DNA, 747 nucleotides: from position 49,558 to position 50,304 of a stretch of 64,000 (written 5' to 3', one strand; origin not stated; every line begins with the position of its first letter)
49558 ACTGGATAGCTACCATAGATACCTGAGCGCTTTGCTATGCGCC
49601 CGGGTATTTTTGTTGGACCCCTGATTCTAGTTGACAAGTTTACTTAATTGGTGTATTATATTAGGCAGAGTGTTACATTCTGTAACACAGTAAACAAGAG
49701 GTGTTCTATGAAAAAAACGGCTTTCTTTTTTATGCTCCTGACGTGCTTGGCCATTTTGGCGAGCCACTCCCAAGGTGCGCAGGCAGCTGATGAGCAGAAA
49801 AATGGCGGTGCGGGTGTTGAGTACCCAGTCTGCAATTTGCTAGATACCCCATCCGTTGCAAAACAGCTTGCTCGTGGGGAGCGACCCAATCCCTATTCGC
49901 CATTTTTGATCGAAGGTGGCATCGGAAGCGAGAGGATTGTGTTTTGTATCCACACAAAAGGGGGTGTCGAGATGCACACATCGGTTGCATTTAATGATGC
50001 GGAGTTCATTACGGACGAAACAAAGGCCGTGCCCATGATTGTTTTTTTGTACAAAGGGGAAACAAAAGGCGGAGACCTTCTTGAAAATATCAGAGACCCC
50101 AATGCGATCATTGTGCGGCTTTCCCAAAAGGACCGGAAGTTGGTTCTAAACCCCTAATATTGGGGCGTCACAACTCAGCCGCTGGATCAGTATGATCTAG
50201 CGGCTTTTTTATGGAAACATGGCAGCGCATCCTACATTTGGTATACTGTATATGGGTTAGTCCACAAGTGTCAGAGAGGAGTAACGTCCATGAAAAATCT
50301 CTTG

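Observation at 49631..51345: Tandem triplet of paralogous secreted proteins, each with its own promoter and a terminator whose loop shares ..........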

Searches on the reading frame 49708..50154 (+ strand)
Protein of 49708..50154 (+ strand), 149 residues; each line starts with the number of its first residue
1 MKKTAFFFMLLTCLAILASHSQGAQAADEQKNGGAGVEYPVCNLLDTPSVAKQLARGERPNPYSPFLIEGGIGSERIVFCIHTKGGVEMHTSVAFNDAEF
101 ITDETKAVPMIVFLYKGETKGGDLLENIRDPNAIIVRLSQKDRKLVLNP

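Call 11: search_protein_families(library=pfam, proteins=[window:49708-50154:+], max_evalue=10)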
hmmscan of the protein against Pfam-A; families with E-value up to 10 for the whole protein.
window:49708-50154:+ (149 aa): 0 families

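Call 76: predict_structure(alignment_id=A7)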
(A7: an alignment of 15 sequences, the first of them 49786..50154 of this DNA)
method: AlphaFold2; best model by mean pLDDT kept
length: 123 residues; sequences in the alignment: 15
mean_pLDDT: 80.9   pTM: 0.76
mean pLDDT of the five models: 80.9, 77.2, 75.3, 74.1, 72.4
residues with pLDDT >= 90: 45; 70-90: 57; 50-70: 14; < 50: 7
segments of 3 or more residues with pLDDT < 50: 1-7
pLDDT, mean of each block of 10 residues (from residue 1): 43 89 76 87 77 88 91 92 89 68 87 88 68
secondary structure, 60 per line:
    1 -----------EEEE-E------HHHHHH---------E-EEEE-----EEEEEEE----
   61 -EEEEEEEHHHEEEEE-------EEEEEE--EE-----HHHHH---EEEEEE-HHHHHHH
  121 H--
elements in order: E12-15 H24-29 E41-44 E50-56 E62-68 E72-76 E84-89 H99-103 E107-112 H114-121

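Call 87: fold_search(model_id=the predicted structure, library=pdb)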
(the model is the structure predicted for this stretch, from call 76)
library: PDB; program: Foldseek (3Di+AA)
matches with E <= 10: 541; with E <= 0.001: 0
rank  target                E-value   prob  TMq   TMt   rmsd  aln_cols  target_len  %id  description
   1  7qxb_P                8.1e-02  0.30  0.28  0.16   8.9       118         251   13  Cryo-EM map of human telomerase-DNA-TPP1-POT1 complex (sharpened map) (released 2022-03-02)
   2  8sok_D                1.1e-01  0.28  0.27  0.07   9.5       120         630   12  Cryo-EM structure of human CST bound to POT1(ESDL)/TPP1 in the presence of telomeric ssDNA (released 2023-06-07)
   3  9vbt_K                1.2e-01  0.23  0.27  0.25  11.0       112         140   12  Cryo-EM structure of the multi-component acyltransferase complex MucABC from Streptococcus macacae at a stoichiometric (released 2026-02-11)
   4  8sh1_A                1.3e-01  0.33  0.29  0.14   8.5       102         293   17  Structure of human POT1 DNA binding domain bound to a 5'-phosphorylated junction of a telomeric double-stranded DNA du (released 2023-08-30)
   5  5i8u_G                1.4e-01  0.08  0.16  0.11  13.1        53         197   15  Crystal Structure of the RV1700 (MT ADPRASE) E142Q mutant (released 2016-10-12)
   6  6htj_B                1.5e-01  0.28  0.27  0.28   9.3       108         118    8  Crystal structure of the translation recovery factor Trf from Sulfolobus solfataricus (released 2019-10-16)
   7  3kjo_A                1.7e-01  0.21  0.27  0.14   8.9       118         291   13  Crystal Structure of hPOT1V2-dTrUd(AGGGTTAG) (released 2010-01-19)
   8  1xjv_A                1.8e-01  0.21  0.28  0.14   8.9       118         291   13  Crystal structure of human POT1 bound to telomeric single-stranded DNA (TTAGGGTTAG) (released 2004-12-14)
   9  8sh0_A                2.3e-01  0.21  0.28  0.14   8.5       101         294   17  Structure of human POT1 DNA binding domain bound to a 5'-phosphorylated junction of a telomeric DNA hairpin with a 3'- (released 2023-08-30)
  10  3kjp_A                2.6e-01  0.18  0.28  0.14   8.9       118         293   13  Crystal Structure of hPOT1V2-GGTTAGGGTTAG (released 2010-01-19)
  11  9jax_B                2.6e-01  0.06  0.18  0.14  16.7       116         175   12  Crystal structure of NUDIX hydrolase from Bacillus methanolicus (released 2025-09-03)
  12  3u58_C                2.8e-01  0.15  0.26  0.17   8.4       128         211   10  Crystal Structure of the Tetrahymena telomerase processivity factor Teb1 AB (released 2011-12-28)
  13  8zr8_A                3.6e-01  0.06  0.16  0.12  14.6        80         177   15  The Crystal Structure of Nudix Hydrolase from Bacillus methanolicus C1 (released 2025-06-04)
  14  9jax_C                3.6e-01  0.04  0.16  0.13  13.8        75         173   12  Crystal structure of NUDIX hydrolase from Bacillus methanolicus (released 2025-09-03)
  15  3u4v_A                4.1e-01  0.12  0.24  0.26   8.6       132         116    8  Crystal Structure of the Tetrahymena telomerase processivity factor Teb1 OB-A (released 2011-12-28)
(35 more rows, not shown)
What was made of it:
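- On Known folds in the PDB (OB-fold, lipocalin/calycin, MliC-like barrels): Model A: best E 0.08, TM 0.28 to POT1/Teb1 OB folds (call 87).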

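Call 91: search_protein_families(library=padloc, proteins=[window:49708-50154:+], max_evalue=0.1)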
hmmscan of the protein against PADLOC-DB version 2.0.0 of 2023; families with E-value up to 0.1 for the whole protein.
window:49708-50154:+ (149 aa): 0 families
